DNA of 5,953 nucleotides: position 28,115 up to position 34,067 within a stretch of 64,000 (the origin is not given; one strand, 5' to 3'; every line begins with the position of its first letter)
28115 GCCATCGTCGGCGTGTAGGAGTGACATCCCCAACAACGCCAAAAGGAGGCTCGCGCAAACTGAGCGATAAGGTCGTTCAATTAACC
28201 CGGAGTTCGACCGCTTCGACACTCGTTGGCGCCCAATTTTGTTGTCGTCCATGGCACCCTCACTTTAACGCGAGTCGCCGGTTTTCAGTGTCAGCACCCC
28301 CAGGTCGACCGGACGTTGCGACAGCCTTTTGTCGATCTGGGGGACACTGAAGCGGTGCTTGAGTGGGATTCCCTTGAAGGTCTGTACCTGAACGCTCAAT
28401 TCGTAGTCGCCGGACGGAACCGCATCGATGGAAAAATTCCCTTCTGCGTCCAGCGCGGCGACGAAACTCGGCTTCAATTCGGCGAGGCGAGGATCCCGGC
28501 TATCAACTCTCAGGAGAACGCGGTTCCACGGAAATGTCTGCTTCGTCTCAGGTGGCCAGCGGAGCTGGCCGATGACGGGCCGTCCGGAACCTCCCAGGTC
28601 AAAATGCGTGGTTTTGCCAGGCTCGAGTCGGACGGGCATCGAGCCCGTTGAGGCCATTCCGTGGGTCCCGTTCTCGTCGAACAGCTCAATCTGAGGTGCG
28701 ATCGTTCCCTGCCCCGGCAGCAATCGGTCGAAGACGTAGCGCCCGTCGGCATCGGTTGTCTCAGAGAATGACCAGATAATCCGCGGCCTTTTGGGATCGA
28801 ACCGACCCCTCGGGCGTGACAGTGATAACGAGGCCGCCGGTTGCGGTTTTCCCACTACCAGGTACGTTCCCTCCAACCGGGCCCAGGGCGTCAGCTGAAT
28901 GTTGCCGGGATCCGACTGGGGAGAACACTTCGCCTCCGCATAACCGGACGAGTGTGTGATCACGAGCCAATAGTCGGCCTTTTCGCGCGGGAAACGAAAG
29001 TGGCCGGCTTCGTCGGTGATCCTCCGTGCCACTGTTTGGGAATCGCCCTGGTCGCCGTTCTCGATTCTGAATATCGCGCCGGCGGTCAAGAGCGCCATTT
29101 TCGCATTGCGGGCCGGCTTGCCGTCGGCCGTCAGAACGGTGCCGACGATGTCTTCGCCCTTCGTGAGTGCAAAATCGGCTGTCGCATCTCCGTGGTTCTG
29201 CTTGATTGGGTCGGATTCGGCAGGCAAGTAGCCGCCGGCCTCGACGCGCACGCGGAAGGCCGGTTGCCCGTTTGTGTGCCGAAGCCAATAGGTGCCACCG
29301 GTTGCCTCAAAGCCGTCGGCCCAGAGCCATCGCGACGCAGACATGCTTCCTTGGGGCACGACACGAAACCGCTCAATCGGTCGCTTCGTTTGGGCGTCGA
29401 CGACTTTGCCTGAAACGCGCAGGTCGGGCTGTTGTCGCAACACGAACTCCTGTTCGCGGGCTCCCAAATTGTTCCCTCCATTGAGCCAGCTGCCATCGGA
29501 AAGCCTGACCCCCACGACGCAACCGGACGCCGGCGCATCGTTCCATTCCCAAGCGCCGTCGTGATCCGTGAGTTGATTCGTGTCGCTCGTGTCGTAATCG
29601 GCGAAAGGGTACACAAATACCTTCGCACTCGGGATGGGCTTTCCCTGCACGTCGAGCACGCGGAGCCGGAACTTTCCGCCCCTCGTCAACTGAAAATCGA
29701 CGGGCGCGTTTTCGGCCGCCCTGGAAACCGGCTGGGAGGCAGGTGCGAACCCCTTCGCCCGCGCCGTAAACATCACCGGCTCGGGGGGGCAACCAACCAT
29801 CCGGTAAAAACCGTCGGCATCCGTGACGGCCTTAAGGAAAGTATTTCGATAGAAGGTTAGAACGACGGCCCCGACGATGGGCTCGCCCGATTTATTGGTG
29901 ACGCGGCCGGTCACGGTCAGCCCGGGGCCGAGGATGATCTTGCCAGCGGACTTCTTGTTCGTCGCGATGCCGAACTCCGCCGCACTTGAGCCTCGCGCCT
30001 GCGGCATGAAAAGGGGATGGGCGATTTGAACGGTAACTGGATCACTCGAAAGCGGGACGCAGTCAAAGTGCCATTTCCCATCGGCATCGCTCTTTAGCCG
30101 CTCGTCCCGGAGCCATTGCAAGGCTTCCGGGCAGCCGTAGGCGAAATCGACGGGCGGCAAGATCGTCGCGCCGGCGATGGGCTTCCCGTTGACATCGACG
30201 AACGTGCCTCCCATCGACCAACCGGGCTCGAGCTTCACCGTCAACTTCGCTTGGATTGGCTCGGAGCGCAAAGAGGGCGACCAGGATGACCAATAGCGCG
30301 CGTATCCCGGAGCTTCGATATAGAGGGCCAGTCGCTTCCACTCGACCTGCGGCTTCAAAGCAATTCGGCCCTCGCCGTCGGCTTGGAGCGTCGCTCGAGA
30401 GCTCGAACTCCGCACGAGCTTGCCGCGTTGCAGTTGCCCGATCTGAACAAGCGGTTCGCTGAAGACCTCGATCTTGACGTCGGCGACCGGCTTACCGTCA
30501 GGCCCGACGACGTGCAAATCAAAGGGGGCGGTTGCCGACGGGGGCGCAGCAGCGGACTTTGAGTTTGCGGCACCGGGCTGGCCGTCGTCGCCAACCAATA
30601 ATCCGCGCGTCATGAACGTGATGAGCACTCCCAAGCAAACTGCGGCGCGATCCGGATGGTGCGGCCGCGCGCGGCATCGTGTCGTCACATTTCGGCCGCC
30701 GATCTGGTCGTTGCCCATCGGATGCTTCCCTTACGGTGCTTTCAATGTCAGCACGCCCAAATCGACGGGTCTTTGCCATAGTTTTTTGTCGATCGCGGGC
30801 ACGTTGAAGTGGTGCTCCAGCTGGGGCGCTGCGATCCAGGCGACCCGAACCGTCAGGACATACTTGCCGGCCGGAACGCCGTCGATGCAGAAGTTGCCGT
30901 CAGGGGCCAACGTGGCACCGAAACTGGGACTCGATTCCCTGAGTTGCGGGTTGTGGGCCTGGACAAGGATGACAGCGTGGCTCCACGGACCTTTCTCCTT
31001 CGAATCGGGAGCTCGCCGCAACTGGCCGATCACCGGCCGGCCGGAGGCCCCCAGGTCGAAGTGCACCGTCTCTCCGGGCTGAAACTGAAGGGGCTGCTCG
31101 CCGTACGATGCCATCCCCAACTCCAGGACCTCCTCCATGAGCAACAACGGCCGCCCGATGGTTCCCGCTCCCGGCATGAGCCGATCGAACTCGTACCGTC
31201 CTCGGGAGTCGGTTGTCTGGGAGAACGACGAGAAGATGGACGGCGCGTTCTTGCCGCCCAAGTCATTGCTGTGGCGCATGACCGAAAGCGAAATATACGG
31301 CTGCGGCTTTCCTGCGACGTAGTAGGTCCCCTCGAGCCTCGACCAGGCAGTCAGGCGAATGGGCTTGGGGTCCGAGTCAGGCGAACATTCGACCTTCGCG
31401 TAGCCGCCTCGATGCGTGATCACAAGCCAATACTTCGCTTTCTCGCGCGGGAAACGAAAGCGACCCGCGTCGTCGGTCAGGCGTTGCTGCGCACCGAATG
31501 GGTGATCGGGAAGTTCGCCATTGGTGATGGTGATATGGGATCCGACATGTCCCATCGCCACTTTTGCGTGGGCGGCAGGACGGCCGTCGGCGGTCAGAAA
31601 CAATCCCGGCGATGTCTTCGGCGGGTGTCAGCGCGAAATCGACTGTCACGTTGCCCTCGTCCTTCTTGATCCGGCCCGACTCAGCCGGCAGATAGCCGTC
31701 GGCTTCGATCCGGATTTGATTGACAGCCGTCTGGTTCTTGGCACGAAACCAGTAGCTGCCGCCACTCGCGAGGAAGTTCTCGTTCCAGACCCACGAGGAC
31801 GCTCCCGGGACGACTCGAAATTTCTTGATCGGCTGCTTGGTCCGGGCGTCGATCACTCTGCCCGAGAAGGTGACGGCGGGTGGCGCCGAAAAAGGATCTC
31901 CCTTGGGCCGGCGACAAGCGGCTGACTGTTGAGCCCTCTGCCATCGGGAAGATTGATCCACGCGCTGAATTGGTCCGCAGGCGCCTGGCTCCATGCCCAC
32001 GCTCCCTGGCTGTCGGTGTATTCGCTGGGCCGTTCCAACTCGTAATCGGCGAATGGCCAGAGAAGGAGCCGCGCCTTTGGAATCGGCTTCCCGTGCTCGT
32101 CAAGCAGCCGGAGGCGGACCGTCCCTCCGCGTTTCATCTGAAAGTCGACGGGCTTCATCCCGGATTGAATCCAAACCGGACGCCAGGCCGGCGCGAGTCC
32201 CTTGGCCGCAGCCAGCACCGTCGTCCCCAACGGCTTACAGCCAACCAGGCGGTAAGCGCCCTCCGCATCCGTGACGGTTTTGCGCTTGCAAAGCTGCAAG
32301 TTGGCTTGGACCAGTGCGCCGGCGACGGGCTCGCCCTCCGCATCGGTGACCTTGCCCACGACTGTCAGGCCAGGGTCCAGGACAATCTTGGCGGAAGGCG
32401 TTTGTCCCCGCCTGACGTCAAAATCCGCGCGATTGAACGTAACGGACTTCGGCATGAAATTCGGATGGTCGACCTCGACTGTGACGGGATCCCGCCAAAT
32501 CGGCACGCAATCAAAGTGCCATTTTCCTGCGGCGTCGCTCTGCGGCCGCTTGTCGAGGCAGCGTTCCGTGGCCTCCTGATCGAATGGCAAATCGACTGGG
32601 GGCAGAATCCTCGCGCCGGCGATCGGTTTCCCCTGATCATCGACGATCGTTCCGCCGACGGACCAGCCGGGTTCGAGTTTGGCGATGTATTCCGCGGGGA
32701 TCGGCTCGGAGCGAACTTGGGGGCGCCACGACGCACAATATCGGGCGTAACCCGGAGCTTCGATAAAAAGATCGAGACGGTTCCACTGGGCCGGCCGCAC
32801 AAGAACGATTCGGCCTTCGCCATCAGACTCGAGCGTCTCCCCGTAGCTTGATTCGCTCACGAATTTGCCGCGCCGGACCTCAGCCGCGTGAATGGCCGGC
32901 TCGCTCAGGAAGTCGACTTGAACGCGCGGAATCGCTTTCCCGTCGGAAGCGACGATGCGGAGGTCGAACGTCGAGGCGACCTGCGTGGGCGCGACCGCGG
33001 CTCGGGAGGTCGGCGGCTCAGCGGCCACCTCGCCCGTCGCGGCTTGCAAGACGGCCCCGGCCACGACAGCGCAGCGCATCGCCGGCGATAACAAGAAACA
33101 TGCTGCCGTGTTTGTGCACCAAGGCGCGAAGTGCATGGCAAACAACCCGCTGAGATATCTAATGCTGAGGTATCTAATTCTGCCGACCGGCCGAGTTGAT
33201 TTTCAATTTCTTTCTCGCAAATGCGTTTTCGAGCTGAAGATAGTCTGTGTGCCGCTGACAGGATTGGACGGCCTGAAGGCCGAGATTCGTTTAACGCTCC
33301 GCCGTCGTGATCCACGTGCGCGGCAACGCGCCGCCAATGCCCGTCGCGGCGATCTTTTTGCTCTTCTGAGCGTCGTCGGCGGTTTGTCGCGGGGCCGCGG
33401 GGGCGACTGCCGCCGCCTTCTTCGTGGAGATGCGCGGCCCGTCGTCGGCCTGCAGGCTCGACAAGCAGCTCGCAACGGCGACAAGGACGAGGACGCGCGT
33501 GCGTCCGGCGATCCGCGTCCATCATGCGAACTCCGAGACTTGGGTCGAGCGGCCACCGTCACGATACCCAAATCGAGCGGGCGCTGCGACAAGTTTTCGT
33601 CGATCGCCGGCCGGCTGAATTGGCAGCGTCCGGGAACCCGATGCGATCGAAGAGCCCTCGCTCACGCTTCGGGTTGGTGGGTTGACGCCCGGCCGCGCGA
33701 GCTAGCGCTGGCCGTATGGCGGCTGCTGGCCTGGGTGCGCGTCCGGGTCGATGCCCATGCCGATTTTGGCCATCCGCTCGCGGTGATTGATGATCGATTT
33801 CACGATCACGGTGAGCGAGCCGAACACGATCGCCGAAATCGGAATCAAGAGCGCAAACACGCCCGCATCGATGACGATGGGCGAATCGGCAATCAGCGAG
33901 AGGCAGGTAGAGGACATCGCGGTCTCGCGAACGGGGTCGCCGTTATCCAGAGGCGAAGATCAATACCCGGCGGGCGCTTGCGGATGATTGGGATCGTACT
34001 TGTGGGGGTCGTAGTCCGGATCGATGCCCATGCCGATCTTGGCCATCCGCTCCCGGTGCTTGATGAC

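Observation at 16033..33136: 17-kb head-to-tail array of eight paralogous signal-anchored beta-sandwich-repeat proteins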

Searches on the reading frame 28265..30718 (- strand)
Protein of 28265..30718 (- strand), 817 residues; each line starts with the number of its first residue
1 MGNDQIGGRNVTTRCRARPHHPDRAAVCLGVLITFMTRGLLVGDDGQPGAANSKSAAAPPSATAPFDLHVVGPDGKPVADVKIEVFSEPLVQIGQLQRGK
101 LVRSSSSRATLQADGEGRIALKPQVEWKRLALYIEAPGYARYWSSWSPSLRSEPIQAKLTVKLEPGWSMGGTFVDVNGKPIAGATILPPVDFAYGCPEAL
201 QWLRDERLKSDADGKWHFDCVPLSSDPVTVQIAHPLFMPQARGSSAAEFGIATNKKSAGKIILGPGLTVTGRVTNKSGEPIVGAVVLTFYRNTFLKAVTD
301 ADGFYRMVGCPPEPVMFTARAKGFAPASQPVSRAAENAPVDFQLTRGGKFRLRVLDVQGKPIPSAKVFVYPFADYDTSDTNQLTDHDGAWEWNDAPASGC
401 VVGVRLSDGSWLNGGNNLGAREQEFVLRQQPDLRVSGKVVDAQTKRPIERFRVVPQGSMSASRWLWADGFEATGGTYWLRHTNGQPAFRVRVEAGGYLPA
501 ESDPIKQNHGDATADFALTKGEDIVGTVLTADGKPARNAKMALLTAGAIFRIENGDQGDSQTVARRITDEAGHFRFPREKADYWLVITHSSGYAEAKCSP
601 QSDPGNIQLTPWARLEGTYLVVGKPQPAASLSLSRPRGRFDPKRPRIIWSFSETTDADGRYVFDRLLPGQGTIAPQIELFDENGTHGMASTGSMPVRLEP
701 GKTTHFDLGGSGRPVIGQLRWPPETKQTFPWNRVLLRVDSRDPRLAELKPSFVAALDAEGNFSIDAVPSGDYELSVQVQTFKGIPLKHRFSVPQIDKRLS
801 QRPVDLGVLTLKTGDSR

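Call 4: search_protein_families(library=pfam, proteins=[window:28265-30718:-], max_evalue=1)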
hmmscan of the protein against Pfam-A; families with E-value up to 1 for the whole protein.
window:28265-30718:- (817 aa): 17 families
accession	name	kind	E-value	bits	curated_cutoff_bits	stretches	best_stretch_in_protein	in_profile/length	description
PF13620.12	CarboxypepD_reg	-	1.3e-45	154.1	32.3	7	268-345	1-82/82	Carboxypeptidase regulatory-like domain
PF13715.12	CarbopepD_reg_2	-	1.2e-16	61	32.2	2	269-344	1-76/88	CarboxypepD_reg-like domain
PF10670.15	DUF4198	-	3.5e-14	53.9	34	2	516-589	141-206/209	Domain of unknown function (DUF4198)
PF00775.27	Dioxygenase_C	-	2e-10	40.8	27.3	2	520-576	26-88/182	Dioxygenase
PF20598.4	DUF6795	-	1.2e-07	32.4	27.4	1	527-580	3-47/103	Domain of unknown function (DUF6795)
PF02369.22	Big_1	-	4.4e-07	30.3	34.9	0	350-389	21-61/93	Bacterial Ig-like domain (group 1)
PF15976.11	CooC_C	-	7.9e-07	29.5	29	1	268-311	18-57/93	CS1-pili formation C-terminal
PF23193.1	NOMO_3rd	-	1.9e-05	25.1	27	0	654-677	63-86/120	NOMO third transthyretin-like domain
PF24107.1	DUF7382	-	6.7e-05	23.1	27.4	0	66-83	22-39/65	Domain of unknown function (DUF7382)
PF17210.9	SdrD_B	-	0.00012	22.7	29.7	0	652-673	41-62/112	SdrD B-like domain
PF17789.7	MG4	-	0.00023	21.7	24.7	0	350-391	18-57/95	Macroglobulin domain MG4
PF11974.14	bMG3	-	0.00031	21.1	34.9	0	559-581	39-61/103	Bacterial alpha-2-macroglobulin MG3 domain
PF14686.12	fn3_3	-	0.0095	16.1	24.4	1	752-778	27-53/75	Polysaccharide lyase family 4, domain II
PF16371.11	MetallophosN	-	0.028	15.1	35.6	0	567-594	23-50/77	N terminal of Calcineurin-like phosphoesterase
PF25020.1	TTR_TEN1-4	-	0.052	13.9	27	0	269-308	9-48/86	Teneurin TTR-like domain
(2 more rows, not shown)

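Call 68: search_protein_families(library=padloc, proteins=[window:28268-30718:-], max_evalue=0.01)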
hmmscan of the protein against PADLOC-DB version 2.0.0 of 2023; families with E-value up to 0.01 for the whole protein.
window:28268-30718:- (817 aa): 0 families

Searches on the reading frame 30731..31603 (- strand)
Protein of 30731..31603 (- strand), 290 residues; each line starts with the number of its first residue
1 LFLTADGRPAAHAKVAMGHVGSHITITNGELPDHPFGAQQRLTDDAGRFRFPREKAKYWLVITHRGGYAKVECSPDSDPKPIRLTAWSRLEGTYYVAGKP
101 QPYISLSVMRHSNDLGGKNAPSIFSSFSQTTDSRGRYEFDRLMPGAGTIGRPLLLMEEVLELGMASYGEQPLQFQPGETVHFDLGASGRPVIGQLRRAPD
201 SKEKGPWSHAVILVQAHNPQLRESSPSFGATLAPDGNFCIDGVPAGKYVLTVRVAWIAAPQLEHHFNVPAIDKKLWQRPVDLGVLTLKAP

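Call 4: search_protein_families(library=pfam, proteins=[window:30731-31603:-], max_evalue=1)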
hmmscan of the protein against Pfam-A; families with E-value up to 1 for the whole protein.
window:30731-31603:- (290 aa): 8 families
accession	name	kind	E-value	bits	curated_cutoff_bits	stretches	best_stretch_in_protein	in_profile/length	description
PF13620.12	CarboxypepD_reg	-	2.5e-11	44.2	32.3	2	208-253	15-55/82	Carboxypeptidase regulatory-like domain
PF10670.15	DUF4198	-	4.4e-05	24.1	34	1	4-62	154-204/209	Domain of unknown function (DUF4198)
PF13715.12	CarbopepD_reg_2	-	0.00012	22.4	32.2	0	228-253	26-51/88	CarboxypepD_reg-like domain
PF23193.1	NOMO_3rd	-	0.0012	19.4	27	0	21-64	42-86/120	NOMO third transthyretin-like domain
PF09430.16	EMC7_beta-sandw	-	0.0013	19.4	26.6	1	223-254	16-47/122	ER membrane protein complex subunit 7, beta-sandwich domain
PF14686.12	fn3_3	-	0.0026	17.9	24.4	1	210-252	8-51/75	Polysaccharide lyase family 4, domain II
PF17210.9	SdrD_B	-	0.018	15.6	29.7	1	128-146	41-59/112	SdrD B-like domain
PF20598.4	DUF6795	-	0.11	13.2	27.4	0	4-57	6-49/103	Domain of unknown function (DUF6795)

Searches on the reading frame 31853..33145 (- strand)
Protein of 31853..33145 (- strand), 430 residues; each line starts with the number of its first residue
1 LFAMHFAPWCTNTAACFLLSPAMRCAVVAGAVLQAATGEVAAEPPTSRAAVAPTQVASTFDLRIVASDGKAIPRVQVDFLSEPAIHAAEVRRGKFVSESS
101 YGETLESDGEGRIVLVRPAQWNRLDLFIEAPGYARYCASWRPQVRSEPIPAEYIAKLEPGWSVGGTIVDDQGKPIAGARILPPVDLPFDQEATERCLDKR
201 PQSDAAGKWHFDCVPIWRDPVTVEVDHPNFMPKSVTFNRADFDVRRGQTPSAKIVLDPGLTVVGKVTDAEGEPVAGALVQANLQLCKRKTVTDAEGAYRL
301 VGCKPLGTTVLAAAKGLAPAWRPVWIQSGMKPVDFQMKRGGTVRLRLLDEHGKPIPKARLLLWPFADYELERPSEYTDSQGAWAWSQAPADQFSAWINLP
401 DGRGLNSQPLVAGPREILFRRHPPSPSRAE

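Call 4: search_protein_families(library=pfam, proteins=[window:31853-33145:-], max_evalue=1)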
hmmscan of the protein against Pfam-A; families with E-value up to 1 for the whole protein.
window:31853-33145:- (430 aa): 10 families
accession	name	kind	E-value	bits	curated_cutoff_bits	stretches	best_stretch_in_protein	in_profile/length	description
PF13620.12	CarboxypepD_reg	-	3.3e-22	79.1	32.3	2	261-337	1-81/82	Carboxypeptidase regulatory-like domain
PF00775.27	Dioxygenase_C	-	2.6e-07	30.7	27.3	1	260-280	30-50/182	Dioxygenase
PF13715.12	CarbopepD_reg_2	-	4.3e-06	27.1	32.2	1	263-337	2-76/88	CarboxypepD_reg-like domain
PF15976.11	CooC_C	-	4.9e-06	26.9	29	1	260-300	17-53/93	CS1-pili formation C-terminal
PF02369.22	Big_1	-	4.6e-05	23.9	34.9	1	261-299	20-63/93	Bacterial Ig-like domain (group 1)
PF20598.4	DUF6795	-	9.7e-05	23.1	27.4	1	263-300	2-43/103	Domain of unknown function (DUF6795)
PF24107.1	DUF7382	-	0.0041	17.4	27.4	0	264-279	24-39/65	Domain of unknown function (DUF7382)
PF12396.14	DUF3659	-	0.013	15.8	24.8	0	264-296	12-42/61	Protein of unknown function (DUF3659)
PF17789.7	MG4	-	0.058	14.1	24.7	0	265-300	21-58/95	Macroglobulin domain MG4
PF25020.1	TTR_TEN1-4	-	0.22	11.9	27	0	262-301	9-48/86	Teneurin TTR-like domain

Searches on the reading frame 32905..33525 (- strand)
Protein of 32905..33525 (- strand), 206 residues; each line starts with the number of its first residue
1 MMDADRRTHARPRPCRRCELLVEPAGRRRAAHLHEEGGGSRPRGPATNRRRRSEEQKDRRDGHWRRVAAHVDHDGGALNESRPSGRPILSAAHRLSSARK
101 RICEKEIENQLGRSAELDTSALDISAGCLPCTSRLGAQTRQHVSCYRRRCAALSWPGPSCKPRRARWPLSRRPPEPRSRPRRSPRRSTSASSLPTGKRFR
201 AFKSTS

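Call 6: search_protein_families(library=pfam, proteins=[window:32905-33525:-], max_evalue=0.01)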
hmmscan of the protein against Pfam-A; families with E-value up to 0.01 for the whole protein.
window:32905-33525:- (206 aa): 0 families

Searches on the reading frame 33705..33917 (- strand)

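Call 14: search_protein_families(library=pfam, proteins=[window:33705-33917:-], max_evalue=0.1)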
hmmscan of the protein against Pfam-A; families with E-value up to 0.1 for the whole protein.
seq(71 aa): 1 family
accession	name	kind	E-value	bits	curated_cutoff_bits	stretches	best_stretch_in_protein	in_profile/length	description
PF17171.9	GST_C_6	-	0.065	13.4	28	0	11-43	21-58/64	Glutathione S-transferase, C-terminal domain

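Call 35: search_protein_families(library=ncbifam, proteins=[window:33705-33917:-], max_evalue=0.01)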
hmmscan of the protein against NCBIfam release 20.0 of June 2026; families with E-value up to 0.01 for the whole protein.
seq(71 aa): 0 families

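Call 68: search_protein_families(library=padloc, proteins=[window:33705-33917:-], max_evalue=0.01)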
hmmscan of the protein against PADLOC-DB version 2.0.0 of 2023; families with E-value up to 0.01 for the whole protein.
seq(71 aa): 0 families
